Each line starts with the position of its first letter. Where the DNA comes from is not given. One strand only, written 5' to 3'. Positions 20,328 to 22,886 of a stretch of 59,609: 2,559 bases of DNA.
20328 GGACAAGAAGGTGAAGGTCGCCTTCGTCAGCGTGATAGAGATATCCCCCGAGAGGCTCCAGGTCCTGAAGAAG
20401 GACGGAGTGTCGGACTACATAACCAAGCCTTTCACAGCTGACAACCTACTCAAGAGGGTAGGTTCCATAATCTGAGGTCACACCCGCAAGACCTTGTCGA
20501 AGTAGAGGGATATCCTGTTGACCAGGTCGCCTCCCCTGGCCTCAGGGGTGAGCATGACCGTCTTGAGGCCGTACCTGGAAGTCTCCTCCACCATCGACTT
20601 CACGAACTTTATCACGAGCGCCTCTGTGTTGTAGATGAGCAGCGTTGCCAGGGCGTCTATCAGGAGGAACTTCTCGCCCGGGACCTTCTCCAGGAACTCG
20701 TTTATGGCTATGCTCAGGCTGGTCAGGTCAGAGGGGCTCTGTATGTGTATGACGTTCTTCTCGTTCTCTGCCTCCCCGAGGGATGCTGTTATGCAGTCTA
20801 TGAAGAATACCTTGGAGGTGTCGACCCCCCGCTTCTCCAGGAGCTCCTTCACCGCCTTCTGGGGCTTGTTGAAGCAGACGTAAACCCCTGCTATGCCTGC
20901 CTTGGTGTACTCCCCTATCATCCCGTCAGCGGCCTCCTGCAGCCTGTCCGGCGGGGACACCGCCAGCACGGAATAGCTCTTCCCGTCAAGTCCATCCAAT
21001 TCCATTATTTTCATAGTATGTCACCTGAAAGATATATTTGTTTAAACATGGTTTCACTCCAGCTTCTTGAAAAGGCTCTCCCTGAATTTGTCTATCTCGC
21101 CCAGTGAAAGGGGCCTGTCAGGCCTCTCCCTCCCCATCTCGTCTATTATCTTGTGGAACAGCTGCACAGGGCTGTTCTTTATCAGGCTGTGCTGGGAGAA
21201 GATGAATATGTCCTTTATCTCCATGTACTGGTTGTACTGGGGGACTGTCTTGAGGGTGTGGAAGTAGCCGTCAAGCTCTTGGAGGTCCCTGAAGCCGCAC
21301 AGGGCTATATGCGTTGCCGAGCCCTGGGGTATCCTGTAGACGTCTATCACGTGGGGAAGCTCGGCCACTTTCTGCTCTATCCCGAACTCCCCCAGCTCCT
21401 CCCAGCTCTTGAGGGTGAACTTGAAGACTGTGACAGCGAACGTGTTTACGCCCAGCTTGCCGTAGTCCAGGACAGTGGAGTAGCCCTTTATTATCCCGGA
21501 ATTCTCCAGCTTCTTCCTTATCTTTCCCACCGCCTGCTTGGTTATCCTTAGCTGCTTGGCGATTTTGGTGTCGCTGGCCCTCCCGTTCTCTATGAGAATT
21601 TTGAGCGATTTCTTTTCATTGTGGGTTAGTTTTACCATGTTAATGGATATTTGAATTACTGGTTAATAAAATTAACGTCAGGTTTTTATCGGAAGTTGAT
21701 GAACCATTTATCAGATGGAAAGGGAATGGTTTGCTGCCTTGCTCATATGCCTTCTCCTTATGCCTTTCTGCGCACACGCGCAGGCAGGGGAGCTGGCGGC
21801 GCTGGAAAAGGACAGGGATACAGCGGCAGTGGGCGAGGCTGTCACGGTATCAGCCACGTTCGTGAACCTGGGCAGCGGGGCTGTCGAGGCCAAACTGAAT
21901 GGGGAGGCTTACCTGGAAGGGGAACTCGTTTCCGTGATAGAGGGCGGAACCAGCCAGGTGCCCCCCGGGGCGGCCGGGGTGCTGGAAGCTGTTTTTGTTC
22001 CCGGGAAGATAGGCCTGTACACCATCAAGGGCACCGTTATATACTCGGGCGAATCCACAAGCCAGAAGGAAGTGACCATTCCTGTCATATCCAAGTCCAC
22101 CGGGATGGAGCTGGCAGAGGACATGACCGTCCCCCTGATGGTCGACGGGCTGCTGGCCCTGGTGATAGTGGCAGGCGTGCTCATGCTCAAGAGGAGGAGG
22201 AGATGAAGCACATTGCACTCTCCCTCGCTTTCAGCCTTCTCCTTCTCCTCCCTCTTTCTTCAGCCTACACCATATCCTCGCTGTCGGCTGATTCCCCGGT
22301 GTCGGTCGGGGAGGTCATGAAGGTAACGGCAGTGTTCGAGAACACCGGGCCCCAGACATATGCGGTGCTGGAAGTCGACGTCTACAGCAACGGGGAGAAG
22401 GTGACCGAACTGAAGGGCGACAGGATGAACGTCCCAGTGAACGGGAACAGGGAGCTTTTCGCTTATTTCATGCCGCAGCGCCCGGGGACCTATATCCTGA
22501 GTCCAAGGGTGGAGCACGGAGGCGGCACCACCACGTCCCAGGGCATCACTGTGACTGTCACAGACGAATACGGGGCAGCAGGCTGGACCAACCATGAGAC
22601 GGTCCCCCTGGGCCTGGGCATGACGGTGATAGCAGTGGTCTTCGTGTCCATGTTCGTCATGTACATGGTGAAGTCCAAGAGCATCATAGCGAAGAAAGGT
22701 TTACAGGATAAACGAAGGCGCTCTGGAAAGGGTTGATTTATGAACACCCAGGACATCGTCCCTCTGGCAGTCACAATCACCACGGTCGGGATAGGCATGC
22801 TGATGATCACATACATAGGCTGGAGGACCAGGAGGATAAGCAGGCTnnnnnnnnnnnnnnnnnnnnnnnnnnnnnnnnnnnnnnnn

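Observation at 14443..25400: Dense signalling island combining two-component, KaiC-like and cAMP modules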

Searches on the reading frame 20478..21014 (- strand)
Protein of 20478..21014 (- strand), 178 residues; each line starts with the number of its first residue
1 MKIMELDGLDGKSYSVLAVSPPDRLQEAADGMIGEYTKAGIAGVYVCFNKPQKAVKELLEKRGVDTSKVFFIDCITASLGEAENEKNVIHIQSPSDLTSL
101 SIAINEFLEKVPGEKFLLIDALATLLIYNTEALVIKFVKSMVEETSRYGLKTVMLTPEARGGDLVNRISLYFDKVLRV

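Call 3: search_protein_families(library=pfam, proteins=[window:20478-21014:-], max_evalue=0.01)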
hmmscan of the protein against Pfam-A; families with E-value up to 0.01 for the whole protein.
window:20478-21014:- (178 aa): 4 families
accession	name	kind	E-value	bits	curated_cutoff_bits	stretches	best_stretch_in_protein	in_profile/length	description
PF24336.1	DUF7504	-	3e-10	41.3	27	1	16-177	4-178/179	Family of unknown function (DUF7504)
PF23365.1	DUF7090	-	5e-07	30.1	27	1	53-176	55-180/192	Family of unknown function (DUF7090)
PF06745.19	ATPase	-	4e-06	26.8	26.6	1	38-157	46-163/231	KaiC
PF05763.18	DUF835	-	0.0009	19.5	33.1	1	92-141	56-104/136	Protein of unknown function (DUF835)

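Call 29: find_homologous_proteins(query=window:20478-21014:-, max_evalue=0.001)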
Query window:20478-21014:- (178 aa): 26 proteins with E <= 0.001 among 257 candidates.
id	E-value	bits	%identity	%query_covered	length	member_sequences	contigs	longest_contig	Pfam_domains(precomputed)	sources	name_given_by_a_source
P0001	2.3e-108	377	100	100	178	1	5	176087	PF06745.20,PF23365.2,PF24336.2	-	-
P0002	4.7e-63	230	59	100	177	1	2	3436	PF06745.20,PF23365.2,PF24336.2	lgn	-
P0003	1.3e-62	228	57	99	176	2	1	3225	PF06745.20,PF24336.2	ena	-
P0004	1.4e-60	222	59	98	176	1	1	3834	PF23365.2,PF24336.2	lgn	-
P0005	6.5e-55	203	52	99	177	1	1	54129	PF23365.2,PF24336.2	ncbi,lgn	-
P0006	7.0e-53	197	54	97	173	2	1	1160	PF23365.2,PF24336.2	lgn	-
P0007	1.2e-50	189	53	97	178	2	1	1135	PF06745.20,PF23365.2,PF24336.2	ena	-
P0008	2.4e-44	169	49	93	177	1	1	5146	PF06745.20,PF23365.2,PF24336.2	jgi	-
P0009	1.1e-43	167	49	93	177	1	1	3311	PF23365.2,PF24336.2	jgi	-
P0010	3.2e-43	165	47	99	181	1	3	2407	PF23365.2,PF24336.2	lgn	-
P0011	4.4e-43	165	48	93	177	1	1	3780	PF23365.2,PF24336.2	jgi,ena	-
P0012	6.0e-43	164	47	94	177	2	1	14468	PF06745.20,PF23365.2,PF24336.2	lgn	-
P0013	8.5e-43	164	49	94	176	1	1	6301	PF06745.20,PF23365.2,PF24336.2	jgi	-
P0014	1.1e-42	164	49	94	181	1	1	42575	PF06745.20,PF23365.2,PF24336.2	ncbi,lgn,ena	-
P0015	1.2e-42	163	48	99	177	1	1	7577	PF24336.2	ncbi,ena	-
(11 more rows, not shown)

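Call 33: find_related_loci(query=A2, collection=genome_contigs, flank=6000)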
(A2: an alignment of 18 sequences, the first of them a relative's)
Query A2 (178 aa) in genome_contigs; peptide patterns used: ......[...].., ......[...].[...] (x = any residue, [..] = any of these).
201 stretches matched a pattern; 2 encode a relative of the query (tblastn E <= 1e-3); 2 distinct loci.
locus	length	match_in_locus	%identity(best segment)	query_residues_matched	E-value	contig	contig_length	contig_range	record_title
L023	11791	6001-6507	46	5-176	1e-48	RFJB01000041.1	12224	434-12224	MAG: Candidatus Woesearchaeota archaeon isolate J091 k99_370953, whole genome shotgun sequence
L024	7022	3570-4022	33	42-178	3e-21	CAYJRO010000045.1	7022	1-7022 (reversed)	MAG TPA_asm: uncultured archaeon isolate ERP125453_co1_124 genome assembly, contig: NODE_13606_length_7022_cov_5.137936,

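Call 36: search_solved_structures(query=A1, max_evalue=1, show_alignments=1)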
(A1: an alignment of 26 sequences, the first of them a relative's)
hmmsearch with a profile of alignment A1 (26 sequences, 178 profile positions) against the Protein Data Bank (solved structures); distinct sequences matched with E-value up to 1: 7.
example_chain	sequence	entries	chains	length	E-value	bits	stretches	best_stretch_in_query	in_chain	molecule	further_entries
4yds_A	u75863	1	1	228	0.074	15.6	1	111-176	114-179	Flagella-related protein H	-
7jw6_A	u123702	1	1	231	0.18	14.4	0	117-147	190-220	Exonuclease mut-7 homolog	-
4ah7_A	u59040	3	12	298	0.96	12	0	83-116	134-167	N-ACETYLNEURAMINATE LYASE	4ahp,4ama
5kzd_A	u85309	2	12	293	0.97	12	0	83-116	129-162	N-acetylneuraminate lyase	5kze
5lky_A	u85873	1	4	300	0.97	12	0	83-116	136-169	N-acetylneuraminate lyase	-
5a8g_A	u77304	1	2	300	0.97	12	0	83-116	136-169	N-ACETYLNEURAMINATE LYASE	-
4aho_A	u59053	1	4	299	0.98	12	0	83-116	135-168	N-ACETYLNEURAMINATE LYASE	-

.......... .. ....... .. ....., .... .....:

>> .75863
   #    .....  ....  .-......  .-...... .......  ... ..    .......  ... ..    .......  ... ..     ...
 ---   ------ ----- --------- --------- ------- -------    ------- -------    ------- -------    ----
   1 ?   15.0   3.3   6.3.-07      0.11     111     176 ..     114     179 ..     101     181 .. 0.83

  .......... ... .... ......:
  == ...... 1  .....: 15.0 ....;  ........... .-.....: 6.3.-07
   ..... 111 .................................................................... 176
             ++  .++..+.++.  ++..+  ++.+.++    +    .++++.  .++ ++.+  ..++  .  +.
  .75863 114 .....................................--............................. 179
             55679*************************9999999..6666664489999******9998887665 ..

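Call 44: predict_structure(alignment_id=A1)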
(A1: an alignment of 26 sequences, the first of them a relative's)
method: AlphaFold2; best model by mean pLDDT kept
length: 178 residues; sequences in the alignment: 26
mean_pLDDT: 91.2   pTM: 0.88
mean pLDDT of the five models: 91.2, 90.2, 89.7, 89.4, 88.0
residues with pLDDT >= 90: 148; 70-90: 17; 50-70: 13; < 50: 0
segments of 3 or more residues with pLDDT < 50: none
pLDDT, mean of each block of 10 residues (from residue 1): 59 89 92 94 96 96 95 90 91 95 95 95 94 97 94 90 88 92
secondary structure, 60 per line:
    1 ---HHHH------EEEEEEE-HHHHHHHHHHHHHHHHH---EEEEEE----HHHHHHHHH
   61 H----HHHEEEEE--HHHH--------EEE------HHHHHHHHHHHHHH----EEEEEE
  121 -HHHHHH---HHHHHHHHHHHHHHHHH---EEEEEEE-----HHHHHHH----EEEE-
elements in order: H4-7 E14-20 H22-38 E42-47 H52-61 E69-73 H76-79 E88-90 H97-110 E115-120 H122-127 H131-147 E151-157 H163-169 E174-177

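Call 51: fold_search(model_id=the predicted structure, library=pdb)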
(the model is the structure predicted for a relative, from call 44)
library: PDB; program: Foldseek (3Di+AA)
matches with E <= 10: 1767; with E <= 0.001: 350
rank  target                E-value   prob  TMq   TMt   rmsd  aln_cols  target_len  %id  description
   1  2dr3_F                6.2e-08  1.00  0.76  0.59   2.5       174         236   17  Crystal Structure of RecA superfamily ATPase PH0284 from Pyrococcus horikoshii OT3 (released 2006-12-06)
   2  2dr3_E                9.0e-08  1.00  0.77  0.59   2.3       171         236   17  Crystal Structure of RecA superfamily ATPase PH0284 from Pyrococcus horikoshii OT3 (released 2006-12-06)
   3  2dr3_A                1.8e-07  1.00  0.76  0.60   2.7       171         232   16  Crystal Structure of RecA superfamily ATPase PH0284 from Pyrococcus horikoshii OT3 (released 2006-12-06)
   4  2dr3_B                4.5e-07  1.00  0.75  0.57   2.7       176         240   16  Crystal Structure of RecA superfamily ATPase PH0284 from Pyrococcus horikoshii OT3 (released 2006-12-06)
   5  4yds                  7.0e-07  1.00  0.62  0.51   4.8       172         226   12  FlaH from Sulfolobus acidocaldarius with ATP and Mg-Ion (released 2015-11-11)
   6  8zn5_F                1.2e-06  1.00  0.66  0.28   3.2       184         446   16  Crystal Structure of Designed Clock Protein KaiC (released 2025-04-16)
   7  2dr3_C                1.3e-06  1.00  0.73  0.57   2.9       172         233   16  Crystal Structure of RecA superfamily ATPase PH0284 from Pyrococcus horikoshii OT3 (released 2006-12-06)
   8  7wdc_B                1.5e-06  1.00  0.62  0.27   5.6       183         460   17  Crystal Structure of Cyanobacterial Circadian Clock Protein KaiC (released 2022-07-20)
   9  7s65_B                1.7e-06  1.00  0.68  0.28   4.1       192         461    9  Compressed conformation of nighttime state KaiC (released 2021-09-22)
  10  2dr3_D                2.0e-06  1.00  0.77  0.58   2.5       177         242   18  Crystal Structure of RecA superfamily ATPase PH0284 from Pyrococcus horikoshii OT3 (released 2006-12-06)
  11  8wv8_B                3.7e-06  1.00  0.62  0.27   5.2       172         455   17  Crystal Structure of Cyanobacterial Circadian Clock Protein KaiC (released 2023-12-27)
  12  5yz8_E                3.7e-06  1.00  0.63  0.53   5.8       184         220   17  Crystal Structure of N-terminal C1 domain of KaiC (released 2019-01-30)
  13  4o0m_A                4.5e-06  1.00  0.68  0.27   5.7       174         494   14  Crystal structure of T. Elongatus BP-1 Clock Protein KaiC (released 2014-05-14)
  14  4tlb_F                4.8e-06  1.00  0.64  0.53   4.3       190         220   18  Crystal structure of N-terminal C1 domain of KaiC (released 2015-07-01)
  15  2gbl_A                6.5e-06  1.00  0.69  0.26   5.8       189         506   13  Crystal Structure of Full Length Circadian Clock Protein KaiC with Phosphorylation Sites (released 2007-01-23)
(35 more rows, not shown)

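Call 85: find_encoding_contigs(protein=P0005, flank=8000, max_places=3)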
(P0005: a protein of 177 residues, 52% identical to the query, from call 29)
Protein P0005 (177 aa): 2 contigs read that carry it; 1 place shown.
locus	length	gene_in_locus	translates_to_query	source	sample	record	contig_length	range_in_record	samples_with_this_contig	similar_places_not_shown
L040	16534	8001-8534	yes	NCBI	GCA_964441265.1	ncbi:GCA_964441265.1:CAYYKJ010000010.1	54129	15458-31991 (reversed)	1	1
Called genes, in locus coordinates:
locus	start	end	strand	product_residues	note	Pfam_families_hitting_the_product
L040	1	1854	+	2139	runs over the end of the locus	-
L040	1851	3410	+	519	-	-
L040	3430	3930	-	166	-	-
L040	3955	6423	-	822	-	PF02463:SMC_N, PF13476:AAA_23, PF06470:SMC_hinge, PF13304:AAA_21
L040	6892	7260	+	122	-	PF18477:PIN_9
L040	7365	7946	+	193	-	PF13412:HTH_24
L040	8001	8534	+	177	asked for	PF24336:DUF7504, PF23365:DUF7090 (weak)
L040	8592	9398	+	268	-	PF01261:AP_endonuc_2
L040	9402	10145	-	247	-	PF01048:PNP_UDP_1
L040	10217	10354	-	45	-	PF01934:HepT-like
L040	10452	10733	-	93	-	-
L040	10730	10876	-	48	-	-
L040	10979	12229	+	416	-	-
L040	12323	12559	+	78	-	-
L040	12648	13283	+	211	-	PF00293:NUDIX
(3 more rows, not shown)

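Call 96: search_protein_representatives(alignment_id=A1)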
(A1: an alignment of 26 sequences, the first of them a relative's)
Query: 26 sequences, 178 profile positions. Proteins with E-value up to 0.001 (for the whole library): 2743; up to 1e-10: 1714; up to 1e-30: 95. The best 150 are listed.
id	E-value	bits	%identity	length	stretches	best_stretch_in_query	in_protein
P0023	3.5e-67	241.5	-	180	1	2-176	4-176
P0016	6.4e-67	240.6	-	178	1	3-177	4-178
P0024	3.6e-59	215.4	-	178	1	3-177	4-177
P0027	1.5e-57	210.1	-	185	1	2-176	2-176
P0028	3.4e-53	195.9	-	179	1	4-177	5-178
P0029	3.9e-52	192.5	-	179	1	3-177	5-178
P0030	9.8e-52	191.2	-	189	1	4-176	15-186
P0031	4.6e-51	189.0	-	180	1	2-176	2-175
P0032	1.2e-49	184.4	-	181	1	3-177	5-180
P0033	3.7e-49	182.8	-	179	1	3-176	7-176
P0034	1.6e-48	180.7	-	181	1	7-176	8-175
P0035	4.7e-47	175.9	-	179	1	5-175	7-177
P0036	7.6e-46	172.0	-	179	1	5-176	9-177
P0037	5.5e-45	169.2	-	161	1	13-174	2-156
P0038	9.7e-45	168.4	-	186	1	4-176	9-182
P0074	3.6e-35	137.2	-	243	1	6-176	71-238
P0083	2.8e-33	131.1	-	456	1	3-176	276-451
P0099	4.4e-32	127.2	-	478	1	7-176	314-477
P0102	7.6e-32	126.4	-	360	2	21-175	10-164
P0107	1.4e-31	125.5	-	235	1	12-176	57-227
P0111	3.0e-31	124.4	-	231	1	6-176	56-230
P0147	2.6e-29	118.1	-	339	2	37-172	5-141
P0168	1.7e-28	115.5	-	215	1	16-174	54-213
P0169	1.8e-28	115.4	-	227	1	6-175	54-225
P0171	2.2e-28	115.1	-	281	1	6-176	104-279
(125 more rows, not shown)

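Call 97: search_protein_families(library=pfam, proteins=[P0083, P0099, P0171, P0074, P0102, P0147, P0107, P0111, P0169, P0168], max_evalue=0.001)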
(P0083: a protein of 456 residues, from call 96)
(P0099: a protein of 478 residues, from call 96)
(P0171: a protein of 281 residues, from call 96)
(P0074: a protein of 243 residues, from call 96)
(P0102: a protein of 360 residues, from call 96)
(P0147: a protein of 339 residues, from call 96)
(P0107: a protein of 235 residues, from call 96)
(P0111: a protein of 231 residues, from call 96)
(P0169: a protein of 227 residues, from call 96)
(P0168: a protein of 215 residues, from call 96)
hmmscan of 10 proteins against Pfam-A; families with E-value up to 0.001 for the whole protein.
P0083 (456 aa): 5 families
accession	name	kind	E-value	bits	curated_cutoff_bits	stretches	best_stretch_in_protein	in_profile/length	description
PF02830.23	V4R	-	1.9e-09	37.9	31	1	184-234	11-61/62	V4R domain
PF06745.19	ATPase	-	1e-06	28.8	26.6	1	305-453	41-188/231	KaiC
PF07689.18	KaiB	-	4e-05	23.7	27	1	16-87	8-79/82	KaiB domain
PF24336.1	DUF7504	-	6.7e-05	23.9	27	1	361-450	82-177/179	Family of unknown function (DUF7504)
PF05763.18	DUF835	-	0.00078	19.7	33.1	0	363-417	55-107/136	Protein of unknown function (DUF835)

P0099 (478 aa): 4 families
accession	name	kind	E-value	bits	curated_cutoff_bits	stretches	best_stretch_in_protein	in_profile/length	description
PF23365.1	DUF7090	-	5.6e-08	33.2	27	1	336-473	35-177/192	Family of unknown function (DUF7090)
PF05763.18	DUF835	-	6.8e-07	29.6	33.1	1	361-463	32-128/136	Protein of unknown function (DUF835)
PF06745.19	ATPase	-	1.6e-06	28.1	26.6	1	344-461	48-168/231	KaiC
PF24336.1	DUF7504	-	3.9e-05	24.6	27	1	374-473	60-174/179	Family of unknown function (DUF7504)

P0171 (281 aa): 3 families
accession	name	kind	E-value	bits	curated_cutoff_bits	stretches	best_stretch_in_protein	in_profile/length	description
PF24336.1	DUF7504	-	1.1e-09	39.5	27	1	142-280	32-179/179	Family of unknown function (DUF7504)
PF06745.19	ATPase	-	3.9e-06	26.9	26.6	1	138-265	47-170/231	KaiC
PF23365.1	DUF7090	-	0.00034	20.8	27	1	155-279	58-181/192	Family of unknown function (DUF7090)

P0074 (243 aa): 2 families
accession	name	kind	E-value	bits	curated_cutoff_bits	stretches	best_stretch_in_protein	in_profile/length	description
PF24336.1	DUF7504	-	5.4e-06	27.4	27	1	151-238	81-178/179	Family of unknown function (DUF7504)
PF05763.18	DUF835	-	9e-06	26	33.1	1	128-220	37-120/136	Protein of unknown function (DUF835)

P0102 (360 aa): 4 families
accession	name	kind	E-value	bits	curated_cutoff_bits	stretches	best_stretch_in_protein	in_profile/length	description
PF06745.19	ATPase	-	6.2e-16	58.9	26.6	2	24-158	44-178/231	KaiC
PF05763.18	DUF835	-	4e-09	36.8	33.1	0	43-128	25-104/136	Protein of unknown function (DUF835)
PF23365.1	DUF7090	-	2.5e-06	27.8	27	0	30-171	44-187/192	Family of unknown function (DUF7090)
PF24336.1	DUF7504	-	9.6e-06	26.6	27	0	267-352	85-177/179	Family of unknown function (DUF7504)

P0147 (339 aa): 4 families
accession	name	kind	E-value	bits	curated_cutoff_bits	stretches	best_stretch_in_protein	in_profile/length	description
PF06745.19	ATPase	-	6.6e-14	52.3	26.6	2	5-125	46-164/231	KaiC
PF23365.1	DUF7090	-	1.9e-13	51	27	2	243-338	88-181/192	Family of unknown function (DUF7090)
PF24336.1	DUF7504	-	2.9e-08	34.8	27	0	247-339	82-179/179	Family of unknown function (DUF7504)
PF05763.18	DUF835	-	1.6e-07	31.6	33.1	0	252-315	58-118/136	Protein of unknown function (DUF835)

P0107 (235 aa): 3 families
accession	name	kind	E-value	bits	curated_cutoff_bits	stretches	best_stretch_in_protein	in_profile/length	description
PF24336.1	DUF7504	-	2.8e-11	44.6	27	1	84-227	30-178/179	Family of unknown function (DUF7504)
PF06745.19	ATPase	-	8.8e-07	29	26.6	1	85-230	48-189/231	KaiC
PF05763.18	DUF835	-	6.6e-05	23.2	33.1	1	141-210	57-123/136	Protein of unknown function (DUF835)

P0111 (231 aa): 3 families
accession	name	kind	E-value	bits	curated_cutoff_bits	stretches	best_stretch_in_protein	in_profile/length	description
PF24336.1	DUF7504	-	7.2e-13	49.8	27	1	75-231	12-179/179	Family of unknown function (DUF7504)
PF06745.19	ATPase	-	1.5e-07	31.5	26.6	1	89-210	47-164/231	KaiC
PF23365.1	DUF7090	-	1.7e-05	25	27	1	85-230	37-181/192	Family of unknown function (DUF7090)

P0169 (227 aa): 4 families
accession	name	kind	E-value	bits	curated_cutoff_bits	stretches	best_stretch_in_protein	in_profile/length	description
PF24336.1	DUF7504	-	4.8e-10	40.6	27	1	69-226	12-178/179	Family of unknown function (DUF7504)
PF06745.19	ATPase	-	3.9e-08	33.4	26.6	1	79-212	40-169/231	KaiC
PF23365.1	DUF7090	-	2.6e-05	24.5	27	1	117-225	72-180/192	Family of unknown function (DUF7090)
PF10483.15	Elong_Iki1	-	6.4e-05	23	22.5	1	94-193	21-120/292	Elongator subunit Iki1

P0168 (215 aa): 2 families
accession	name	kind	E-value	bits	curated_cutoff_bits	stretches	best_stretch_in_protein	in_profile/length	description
PF24336.1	DUF7504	-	2.2e-09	38.5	27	1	77-213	31-176/179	Family of unknown function (DUF7504)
PF06745.19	ATPase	-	0.00048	20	26.6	1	72-203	43-173/231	KaiC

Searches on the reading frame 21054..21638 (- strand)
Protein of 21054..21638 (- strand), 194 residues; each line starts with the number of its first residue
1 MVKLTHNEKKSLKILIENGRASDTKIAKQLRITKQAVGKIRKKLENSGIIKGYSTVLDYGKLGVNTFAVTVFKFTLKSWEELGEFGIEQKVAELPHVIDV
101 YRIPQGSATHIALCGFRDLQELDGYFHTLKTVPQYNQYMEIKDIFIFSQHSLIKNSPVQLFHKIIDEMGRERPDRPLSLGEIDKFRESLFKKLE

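Call 3: search_protein_families(library=pfam, proteins=[window:21054-21638:-], max_evalue=0.01)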
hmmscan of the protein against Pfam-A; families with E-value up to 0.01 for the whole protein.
window:21054-21638:- (194 aa): 5 families
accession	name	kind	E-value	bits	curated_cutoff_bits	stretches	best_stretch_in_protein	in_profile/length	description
PF13412.12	HTH_24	-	1.4e-06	28.2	21.9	1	12-51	9-48/48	Winged helix-turn-helix DNA-binding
PF01047.28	MarR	-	0.00011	22.4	24.6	1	4-51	1-48/59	MarR family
PF01978.25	TrmB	-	0.00084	19.6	25.6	1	4-51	6-53/68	Sugar-specific transcriptional regulator TrmB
PF13404.12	HTH_AsnC-type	-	0.0012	19.1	27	1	12-44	9-41/42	AsnC-type helix-turn-helix domain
PF02002.24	TFIIE_alpha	-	0.0018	18.6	22.9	1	7-51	14-58/105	TFIIE alpha subunit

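Call 37: search_solved_structures(query=window:21054-21638:-, max_evalue=1, show_alignments=1)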
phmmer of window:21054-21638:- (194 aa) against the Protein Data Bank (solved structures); distinct sequences matched with E-value up to 1: 41.
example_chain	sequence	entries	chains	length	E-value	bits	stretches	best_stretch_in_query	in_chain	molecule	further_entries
2efo_A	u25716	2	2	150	8.4e-08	35.8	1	10-136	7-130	150aa long hypothetical transcriptional regulator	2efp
2efq_A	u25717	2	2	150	1.2e-07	35.2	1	10-136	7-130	150aa long hypothetical transcriptional regulator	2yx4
2pmh_A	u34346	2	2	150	1.2e-07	35.2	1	10-136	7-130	150aa long hypothetical transcriptional regulator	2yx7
2e7w_A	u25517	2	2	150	1.2e-07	35.2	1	10-136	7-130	150aa long hypothetical transcriptional regulator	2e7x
2efn_A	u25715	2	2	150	1.7e-07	34.8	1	10-136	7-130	150aa long hypothetical transcriptional regulator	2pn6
2cyy_A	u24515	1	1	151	7.7e-07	32.6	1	3-134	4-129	Putative HTH-type transcriptional regulator PH1519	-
1ri7_A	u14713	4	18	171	1.1e-06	32.1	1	3-134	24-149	Putative transcriptional regulator | Putative HTH-type transcriptional regulator PH1519 | Uncharacterized HTH-type transcriptional regulator PH1519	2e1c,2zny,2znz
1i1g_A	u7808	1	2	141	1.3e-06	31.9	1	7-101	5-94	TRANSCRIPTIONAL REGULATOR LRPA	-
8q90_A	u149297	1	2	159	2.7e-06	30.9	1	8-126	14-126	AsnC family transcriptional regulator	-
2p5v_A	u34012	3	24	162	0.00049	23.5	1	6-148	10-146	Transcriptional regulator, LRP/AsnC family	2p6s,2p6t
2dbb_A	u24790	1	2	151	0.00054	23.4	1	3-76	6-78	Putative HTH-type transcriptional regulator PH0061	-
3i4p_A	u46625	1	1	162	0.00089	22.6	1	8-129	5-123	Transcriptional regulator, AsnC family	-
2cfx_A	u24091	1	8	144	0.0019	21.6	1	12-131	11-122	HTH-TYPE TRANSCRIPTIONAL REGULATOR LRPC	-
7fby_A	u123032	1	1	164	0.0047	20.3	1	3-126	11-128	Transcriptional regulatory protein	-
9w4v_A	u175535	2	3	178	0.0062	19.9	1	3-125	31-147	Uncharacterized HTH-type transcriptional regulator PH0140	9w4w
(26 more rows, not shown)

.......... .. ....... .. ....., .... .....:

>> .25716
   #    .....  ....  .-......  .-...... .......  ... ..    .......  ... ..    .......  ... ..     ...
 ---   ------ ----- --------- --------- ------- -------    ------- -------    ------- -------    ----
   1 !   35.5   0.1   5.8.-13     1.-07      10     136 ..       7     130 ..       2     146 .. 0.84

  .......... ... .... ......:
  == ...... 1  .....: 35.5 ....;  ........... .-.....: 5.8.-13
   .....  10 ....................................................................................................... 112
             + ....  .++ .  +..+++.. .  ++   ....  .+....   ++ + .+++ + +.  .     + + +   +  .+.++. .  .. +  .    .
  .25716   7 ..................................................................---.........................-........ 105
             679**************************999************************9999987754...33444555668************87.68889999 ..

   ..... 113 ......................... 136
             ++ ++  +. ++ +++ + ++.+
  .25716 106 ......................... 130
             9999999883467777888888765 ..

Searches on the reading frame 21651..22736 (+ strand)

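Call 3: search_protein_families(library=pfam, proteins=[window:21651-22736:+], max_evalue=0.01)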
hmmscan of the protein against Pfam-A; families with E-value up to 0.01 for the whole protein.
window:21651-22736:+ (361 aa): 1 family
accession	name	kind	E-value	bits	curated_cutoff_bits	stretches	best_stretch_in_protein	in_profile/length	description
PF13584.12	BatD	-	0.0034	18.4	24.1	1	213-303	4-92/92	BatD DUF11 like domain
